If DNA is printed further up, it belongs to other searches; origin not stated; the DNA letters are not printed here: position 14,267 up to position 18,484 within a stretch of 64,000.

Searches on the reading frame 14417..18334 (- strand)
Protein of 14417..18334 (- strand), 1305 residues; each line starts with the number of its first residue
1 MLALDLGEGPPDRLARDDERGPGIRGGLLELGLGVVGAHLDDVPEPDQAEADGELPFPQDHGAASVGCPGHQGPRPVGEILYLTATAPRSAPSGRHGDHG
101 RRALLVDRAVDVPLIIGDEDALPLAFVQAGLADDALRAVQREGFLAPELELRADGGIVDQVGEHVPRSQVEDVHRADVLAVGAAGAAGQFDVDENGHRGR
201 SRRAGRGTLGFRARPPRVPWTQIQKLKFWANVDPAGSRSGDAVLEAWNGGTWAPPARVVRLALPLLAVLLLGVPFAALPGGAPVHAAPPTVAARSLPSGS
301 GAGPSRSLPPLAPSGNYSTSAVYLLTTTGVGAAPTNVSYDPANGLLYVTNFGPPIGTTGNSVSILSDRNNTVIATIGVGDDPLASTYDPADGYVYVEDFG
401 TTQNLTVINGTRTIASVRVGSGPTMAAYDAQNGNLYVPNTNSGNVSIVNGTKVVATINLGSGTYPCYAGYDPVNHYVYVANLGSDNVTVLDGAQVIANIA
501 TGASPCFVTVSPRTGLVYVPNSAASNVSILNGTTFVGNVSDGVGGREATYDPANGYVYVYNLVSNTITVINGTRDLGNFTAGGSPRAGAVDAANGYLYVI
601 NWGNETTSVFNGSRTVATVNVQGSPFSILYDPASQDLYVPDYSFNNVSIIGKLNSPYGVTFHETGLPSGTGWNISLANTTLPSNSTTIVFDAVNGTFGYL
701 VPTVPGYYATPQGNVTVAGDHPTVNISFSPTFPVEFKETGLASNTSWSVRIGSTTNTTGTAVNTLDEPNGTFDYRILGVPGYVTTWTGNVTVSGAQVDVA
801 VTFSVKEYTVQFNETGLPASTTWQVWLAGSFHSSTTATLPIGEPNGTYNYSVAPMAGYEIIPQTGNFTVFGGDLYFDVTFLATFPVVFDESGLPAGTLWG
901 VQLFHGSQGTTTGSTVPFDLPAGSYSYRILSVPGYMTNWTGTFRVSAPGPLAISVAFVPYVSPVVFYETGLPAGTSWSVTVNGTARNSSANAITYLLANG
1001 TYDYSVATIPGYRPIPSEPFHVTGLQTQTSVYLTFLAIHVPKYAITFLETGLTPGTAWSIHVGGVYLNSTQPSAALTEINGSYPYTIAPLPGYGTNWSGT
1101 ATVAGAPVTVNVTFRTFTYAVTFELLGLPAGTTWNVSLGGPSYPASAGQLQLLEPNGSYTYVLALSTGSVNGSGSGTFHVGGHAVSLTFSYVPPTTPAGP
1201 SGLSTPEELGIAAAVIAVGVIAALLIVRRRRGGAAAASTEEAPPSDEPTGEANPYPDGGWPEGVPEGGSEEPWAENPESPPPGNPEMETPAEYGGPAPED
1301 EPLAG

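Call 58: search_protein_families(library=pfam, proteins=[window:14417-18334:-], max_evalue=0.00001)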
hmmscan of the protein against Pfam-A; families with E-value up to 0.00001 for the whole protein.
window:14417-18334:- (1305 aa): 1 family
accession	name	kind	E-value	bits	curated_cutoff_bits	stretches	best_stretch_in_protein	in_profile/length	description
PF10282.15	Lactonase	-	6e-06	26.1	21.7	0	414-491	30-114/344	Lactonase, 7-bladed beta-propeller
